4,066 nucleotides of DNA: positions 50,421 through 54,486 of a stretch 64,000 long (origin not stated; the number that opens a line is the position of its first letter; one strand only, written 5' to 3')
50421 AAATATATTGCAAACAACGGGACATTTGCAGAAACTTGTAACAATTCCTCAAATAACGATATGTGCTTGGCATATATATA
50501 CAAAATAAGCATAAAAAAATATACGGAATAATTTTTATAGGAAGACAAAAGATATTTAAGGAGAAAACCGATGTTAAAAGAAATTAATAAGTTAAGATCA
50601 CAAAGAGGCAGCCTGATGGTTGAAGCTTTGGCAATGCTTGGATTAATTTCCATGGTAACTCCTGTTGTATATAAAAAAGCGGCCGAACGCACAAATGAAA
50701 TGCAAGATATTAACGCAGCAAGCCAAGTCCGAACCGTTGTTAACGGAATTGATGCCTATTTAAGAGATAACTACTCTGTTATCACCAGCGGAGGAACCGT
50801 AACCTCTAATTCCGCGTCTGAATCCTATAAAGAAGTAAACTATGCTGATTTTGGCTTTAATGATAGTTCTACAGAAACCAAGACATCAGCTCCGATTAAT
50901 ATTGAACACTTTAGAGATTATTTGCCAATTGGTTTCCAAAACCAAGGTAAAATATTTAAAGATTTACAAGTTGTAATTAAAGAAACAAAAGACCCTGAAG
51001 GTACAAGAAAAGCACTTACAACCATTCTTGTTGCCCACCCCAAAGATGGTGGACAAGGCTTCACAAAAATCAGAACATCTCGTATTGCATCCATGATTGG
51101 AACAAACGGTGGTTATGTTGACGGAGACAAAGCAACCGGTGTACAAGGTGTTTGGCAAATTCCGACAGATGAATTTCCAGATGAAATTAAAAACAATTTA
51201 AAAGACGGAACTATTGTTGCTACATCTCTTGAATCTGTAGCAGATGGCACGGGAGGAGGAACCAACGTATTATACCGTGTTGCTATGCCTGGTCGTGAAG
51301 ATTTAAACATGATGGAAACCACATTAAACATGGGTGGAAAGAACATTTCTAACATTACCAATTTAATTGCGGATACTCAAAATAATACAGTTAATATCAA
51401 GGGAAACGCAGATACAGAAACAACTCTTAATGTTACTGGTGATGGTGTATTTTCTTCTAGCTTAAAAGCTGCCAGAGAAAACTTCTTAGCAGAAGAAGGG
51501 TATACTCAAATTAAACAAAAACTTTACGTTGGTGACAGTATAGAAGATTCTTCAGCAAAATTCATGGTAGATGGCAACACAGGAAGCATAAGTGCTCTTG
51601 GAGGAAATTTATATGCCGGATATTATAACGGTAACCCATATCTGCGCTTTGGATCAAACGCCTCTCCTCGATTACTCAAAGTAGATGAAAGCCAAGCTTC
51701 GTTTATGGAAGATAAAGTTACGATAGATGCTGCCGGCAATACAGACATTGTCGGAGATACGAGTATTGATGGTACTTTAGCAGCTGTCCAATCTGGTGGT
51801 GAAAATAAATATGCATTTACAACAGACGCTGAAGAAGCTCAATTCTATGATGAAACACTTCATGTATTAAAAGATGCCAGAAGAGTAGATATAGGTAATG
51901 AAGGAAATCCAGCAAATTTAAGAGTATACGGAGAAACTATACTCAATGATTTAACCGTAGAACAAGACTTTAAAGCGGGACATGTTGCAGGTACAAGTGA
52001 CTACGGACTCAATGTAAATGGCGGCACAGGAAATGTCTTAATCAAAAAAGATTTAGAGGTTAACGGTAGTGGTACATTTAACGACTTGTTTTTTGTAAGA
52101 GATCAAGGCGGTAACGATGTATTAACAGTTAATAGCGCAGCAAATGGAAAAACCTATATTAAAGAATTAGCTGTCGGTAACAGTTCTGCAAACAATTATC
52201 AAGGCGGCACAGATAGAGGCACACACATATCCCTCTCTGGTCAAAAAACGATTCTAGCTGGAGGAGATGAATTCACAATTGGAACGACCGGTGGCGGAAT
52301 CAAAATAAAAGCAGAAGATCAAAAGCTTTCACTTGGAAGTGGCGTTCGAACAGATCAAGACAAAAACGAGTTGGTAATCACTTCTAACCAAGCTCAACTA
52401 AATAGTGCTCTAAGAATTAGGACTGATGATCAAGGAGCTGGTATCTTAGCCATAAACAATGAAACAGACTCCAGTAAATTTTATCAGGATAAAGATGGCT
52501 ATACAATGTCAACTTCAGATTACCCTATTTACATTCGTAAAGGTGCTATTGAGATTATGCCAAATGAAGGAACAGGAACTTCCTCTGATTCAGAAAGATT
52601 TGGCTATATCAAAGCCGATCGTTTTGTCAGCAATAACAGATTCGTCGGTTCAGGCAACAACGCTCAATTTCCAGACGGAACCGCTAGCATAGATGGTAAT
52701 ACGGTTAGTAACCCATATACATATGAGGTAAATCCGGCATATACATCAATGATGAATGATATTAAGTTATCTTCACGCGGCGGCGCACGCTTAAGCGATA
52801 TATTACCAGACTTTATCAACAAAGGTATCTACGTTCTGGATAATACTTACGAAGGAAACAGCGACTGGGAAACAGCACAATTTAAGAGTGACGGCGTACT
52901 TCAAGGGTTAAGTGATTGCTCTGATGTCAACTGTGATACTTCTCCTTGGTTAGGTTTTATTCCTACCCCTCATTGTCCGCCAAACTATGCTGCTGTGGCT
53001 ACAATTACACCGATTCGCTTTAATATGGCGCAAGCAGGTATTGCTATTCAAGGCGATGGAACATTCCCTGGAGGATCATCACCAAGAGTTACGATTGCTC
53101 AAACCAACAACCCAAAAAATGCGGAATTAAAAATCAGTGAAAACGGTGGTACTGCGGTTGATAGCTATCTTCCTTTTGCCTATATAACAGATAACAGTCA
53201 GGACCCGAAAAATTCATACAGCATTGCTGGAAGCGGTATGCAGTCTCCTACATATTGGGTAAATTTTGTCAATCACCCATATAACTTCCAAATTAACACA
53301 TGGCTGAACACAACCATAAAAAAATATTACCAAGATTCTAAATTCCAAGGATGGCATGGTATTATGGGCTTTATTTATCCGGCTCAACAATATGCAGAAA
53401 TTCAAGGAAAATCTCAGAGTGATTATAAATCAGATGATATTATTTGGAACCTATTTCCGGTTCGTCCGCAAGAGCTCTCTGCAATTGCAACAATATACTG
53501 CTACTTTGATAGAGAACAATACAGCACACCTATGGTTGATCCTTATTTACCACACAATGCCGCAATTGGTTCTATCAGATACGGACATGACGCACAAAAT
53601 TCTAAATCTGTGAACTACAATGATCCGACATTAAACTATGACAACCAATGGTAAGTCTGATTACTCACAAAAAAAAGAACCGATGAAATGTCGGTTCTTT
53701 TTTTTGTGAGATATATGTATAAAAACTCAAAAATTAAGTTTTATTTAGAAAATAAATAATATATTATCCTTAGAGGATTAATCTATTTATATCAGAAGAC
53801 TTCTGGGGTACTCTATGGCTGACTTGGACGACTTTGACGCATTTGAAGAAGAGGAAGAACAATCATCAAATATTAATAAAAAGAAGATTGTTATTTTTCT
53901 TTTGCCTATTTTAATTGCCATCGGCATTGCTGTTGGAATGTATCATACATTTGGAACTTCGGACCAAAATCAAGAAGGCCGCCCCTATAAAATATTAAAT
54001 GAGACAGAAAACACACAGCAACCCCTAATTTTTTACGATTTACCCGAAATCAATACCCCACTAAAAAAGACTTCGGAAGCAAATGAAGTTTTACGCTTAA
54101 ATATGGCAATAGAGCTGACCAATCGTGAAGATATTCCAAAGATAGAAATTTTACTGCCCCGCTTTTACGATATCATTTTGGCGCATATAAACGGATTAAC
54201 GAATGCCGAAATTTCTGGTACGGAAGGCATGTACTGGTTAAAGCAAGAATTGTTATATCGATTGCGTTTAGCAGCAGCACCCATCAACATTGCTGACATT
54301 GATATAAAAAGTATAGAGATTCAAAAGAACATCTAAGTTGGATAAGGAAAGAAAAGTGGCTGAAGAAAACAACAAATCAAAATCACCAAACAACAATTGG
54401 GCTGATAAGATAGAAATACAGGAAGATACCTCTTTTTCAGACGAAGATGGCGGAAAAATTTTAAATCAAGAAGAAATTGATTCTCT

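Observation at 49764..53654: Orphan giant pilin-like protein plus Cys-rich anchored partner inserted just upstream of fliL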

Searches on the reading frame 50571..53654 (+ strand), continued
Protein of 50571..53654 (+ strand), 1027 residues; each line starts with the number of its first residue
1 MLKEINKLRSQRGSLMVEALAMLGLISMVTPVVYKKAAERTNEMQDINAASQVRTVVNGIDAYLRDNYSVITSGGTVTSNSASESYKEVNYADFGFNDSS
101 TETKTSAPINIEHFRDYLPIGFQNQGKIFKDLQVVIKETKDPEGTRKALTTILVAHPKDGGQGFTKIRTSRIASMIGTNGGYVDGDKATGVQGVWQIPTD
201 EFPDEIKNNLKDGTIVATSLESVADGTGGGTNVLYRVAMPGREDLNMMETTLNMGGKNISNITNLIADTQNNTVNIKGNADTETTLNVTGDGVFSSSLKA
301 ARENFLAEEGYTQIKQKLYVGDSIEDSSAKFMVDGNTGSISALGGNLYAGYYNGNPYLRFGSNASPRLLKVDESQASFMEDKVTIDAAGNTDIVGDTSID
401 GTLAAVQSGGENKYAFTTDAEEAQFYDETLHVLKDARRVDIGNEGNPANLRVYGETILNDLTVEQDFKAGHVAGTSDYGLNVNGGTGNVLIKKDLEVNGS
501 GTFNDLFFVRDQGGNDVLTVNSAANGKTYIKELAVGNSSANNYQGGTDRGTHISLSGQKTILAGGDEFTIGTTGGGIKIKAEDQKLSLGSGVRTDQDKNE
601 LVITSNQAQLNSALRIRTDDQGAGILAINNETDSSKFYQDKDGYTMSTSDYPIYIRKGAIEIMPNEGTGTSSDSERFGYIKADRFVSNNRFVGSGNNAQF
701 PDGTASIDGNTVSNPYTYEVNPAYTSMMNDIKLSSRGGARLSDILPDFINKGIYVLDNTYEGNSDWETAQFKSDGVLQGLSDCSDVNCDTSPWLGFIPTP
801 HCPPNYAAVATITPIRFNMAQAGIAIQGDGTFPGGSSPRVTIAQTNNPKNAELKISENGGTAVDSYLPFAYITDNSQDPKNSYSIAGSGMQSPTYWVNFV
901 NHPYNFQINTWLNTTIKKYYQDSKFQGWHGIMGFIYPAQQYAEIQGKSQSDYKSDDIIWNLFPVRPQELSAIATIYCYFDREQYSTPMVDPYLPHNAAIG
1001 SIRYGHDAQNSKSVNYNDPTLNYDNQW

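Call 96: find_encoding_contigs(protein=P0240, flank=10000, max_places=4)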
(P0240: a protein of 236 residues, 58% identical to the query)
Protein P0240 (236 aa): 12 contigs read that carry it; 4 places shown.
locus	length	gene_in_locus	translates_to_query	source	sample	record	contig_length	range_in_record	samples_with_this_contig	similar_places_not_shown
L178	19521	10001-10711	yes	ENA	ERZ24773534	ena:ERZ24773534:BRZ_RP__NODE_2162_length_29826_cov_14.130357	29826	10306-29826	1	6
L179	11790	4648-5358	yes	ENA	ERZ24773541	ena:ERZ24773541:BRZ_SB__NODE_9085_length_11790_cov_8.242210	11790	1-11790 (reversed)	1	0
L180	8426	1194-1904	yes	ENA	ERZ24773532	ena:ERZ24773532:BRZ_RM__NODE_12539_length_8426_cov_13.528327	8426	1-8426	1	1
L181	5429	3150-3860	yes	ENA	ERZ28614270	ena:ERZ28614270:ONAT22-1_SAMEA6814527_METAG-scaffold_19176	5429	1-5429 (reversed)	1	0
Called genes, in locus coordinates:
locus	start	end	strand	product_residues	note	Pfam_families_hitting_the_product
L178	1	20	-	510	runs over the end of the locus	PF13424:TPR_12 (weak), PF12895:ANAPC3, PF13432:TPR_16, PF13489:Methyltransf_23, PF08241:Methyltransf_11, PF08242:Methyltransf_12, PF13649:Methyltransf_25, PF13847:Methyltransf_31, +19 more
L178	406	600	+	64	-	-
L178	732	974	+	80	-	-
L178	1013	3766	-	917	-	PF07517:SecA_DEAD, PF00270:DEAD, PF01043:SecA_PP_bind, PF21090:P-loop_SecA, PF07516:SecA_SW, PF02810:SEC-C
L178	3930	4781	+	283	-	PF13616:Rotamase_3, PF13145:Rotamase_2, PF00639:Rotamase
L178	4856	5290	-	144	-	-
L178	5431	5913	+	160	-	PF00383:dCMP_cyt_deam_1, PF14437:MafB19-deam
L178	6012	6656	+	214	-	PF01144:CoA_trans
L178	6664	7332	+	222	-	PF01144:CoA_trans, PF13336:AcetylCoA_hyd_C (weak)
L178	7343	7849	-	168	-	PF04073:tRNA_edit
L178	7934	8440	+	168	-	-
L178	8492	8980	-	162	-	PF00380:Ribosomal_S9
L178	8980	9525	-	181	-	PF00572:Ribosomal_L13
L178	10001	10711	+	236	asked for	PF05307:Bundlin, PF08805:PilS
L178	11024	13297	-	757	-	PF13491:FtsK_4TM, PF17854:FtsK_alpha, PF01580:FtsK_SpoIIIE, PF09397:FtsK_gamma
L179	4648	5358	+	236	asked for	PF05307:Bundlin, PF08805:PilS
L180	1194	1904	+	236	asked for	PF05307:Bundlin, PF08805:PilS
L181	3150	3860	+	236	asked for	PF05307:Bundlin, PF08805:PilS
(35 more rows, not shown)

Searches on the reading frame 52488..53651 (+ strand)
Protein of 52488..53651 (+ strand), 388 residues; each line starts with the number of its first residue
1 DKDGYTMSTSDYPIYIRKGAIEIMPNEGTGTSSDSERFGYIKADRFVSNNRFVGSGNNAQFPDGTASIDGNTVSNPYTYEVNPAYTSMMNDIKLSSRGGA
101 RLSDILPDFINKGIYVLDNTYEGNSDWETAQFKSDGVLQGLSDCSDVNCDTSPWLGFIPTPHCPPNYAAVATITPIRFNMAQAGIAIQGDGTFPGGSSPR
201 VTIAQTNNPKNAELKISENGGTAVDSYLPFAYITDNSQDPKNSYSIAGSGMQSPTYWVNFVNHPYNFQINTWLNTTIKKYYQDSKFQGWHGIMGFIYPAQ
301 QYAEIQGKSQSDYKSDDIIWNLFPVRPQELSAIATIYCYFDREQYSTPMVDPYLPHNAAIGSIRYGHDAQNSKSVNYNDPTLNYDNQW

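Call 77: search_protein_representatives(protein=window:52488-53651:+)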
Query: 388 residues. Proteins with E-value up to 0.001 (for the whole library): 357; up to 1e-10: 248; up to 1e-30: 200. The best 150 are listed.
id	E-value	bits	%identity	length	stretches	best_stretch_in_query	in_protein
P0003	9.5e-134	462.8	63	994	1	12-388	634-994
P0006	6.4e-109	381.0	56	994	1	3-388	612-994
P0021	1.4e-98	347.0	54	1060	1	13-388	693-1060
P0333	4.3e-98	345.4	56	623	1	13-388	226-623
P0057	6.0e-90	318.6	54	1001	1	13-388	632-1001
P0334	7.5e-87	308.4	51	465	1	13-388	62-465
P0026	1.2e-85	304.4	54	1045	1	10-387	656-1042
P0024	7.0e-85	301.9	47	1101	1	14-388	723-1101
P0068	6.1e-80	285.6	51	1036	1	13-388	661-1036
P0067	1.5e-75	271.2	48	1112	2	7-303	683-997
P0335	2.4e-64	234.2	47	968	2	15-222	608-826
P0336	3.7e-64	233.6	47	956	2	17-183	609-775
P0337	8.9e-64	232.4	46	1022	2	17-194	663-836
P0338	1.1e-62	228.8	49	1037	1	16-345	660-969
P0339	1.4e-59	218.6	51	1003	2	30-190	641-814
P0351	1.0e-55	205.8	51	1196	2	15-193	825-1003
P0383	2.7e-50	188.0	42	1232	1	4-344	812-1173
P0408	4.0e-47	177.6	40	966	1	10-345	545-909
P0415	6.3e-46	173.6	49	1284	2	33-185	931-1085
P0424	3.6e-45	171.1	45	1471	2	13-186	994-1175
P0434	1.1e-43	166.2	40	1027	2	14-307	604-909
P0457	9.4e-41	156.6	45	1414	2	9-190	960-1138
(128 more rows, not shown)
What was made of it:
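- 52521..53651 (+): Conserved C-terminal module (residues 651-1027) of unknown fold family, containing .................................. and three conserved Cys. 357 clusters (50% identity) at E<=1e-3, always at the C-terminal end of 900-1470 aa proteins (call 77).
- Closest known: Modular type IV pilins. Different: This family spans about 900-1470 residues (call 77).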

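Call 79: search_protein_families(library=pfam, proteins=[P0408, P0424, P0457, P0383, P0415, P0351], max_evalue=0.01)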
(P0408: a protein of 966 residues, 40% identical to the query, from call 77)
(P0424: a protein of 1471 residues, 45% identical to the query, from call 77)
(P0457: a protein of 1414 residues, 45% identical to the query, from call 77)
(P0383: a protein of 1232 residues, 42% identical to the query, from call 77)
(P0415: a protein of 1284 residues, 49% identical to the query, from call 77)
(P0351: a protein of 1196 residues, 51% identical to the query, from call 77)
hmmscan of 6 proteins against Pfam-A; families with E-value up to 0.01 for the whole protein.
P0408 (966 aa): 2 families
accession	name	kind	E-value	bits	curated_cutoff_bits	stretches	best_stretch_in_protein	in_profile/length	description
PF13306.12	LRR_5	-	3.1e-89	295.8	27.7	4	192-318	2-125/127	BspA type Leucine rich repeat region (6 copies)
PF13855.12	LRR_8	-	3.3e-11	43.2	27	1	122-164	13-56/61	Leucine rich repeat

P0424 (1471 aa): 0 families

P0457 (1414 aa): 0 families

P0383 (1232 aa): 0 families

P0415 (1284 aa): 0 families

P0351 (1196 aa): 0 families
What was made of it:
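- The C-terminal module recurs once on a BspA-type LRR surface protein (call 79).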

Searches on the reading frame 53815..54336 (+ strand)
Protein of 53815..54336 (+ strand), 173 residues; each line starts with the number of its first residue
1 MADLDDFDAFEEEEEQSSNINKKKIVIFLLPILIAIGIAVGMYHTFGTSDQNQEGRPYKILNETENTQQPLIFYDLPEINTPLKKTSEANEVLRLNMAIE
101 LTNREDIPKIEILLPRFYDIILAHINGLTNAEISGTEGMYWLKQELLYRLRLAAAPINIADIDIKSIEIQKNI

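Call 3: search_protein_families(library=pfam, proteins=[window:53815-54336:+], max_evalue=0.1)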
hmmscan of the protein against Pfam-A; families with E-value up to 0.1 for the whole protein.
window:53815-54336:+ (173 aa): 1 family
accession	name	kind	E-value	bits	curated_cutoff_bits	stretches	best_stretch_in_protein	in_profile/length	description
PF03748.19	FliL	-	2.5e-07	31.6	24.6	1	73-153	1-81/103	Flagellar basal body-associated protein FliL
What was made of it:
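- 53815..54336 (+): fliL, first gene of the fliL-fliM-DUF6468-MotE-like-TPR cluster; a conserved neighbour included for context only. Pfam hits (call 3).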
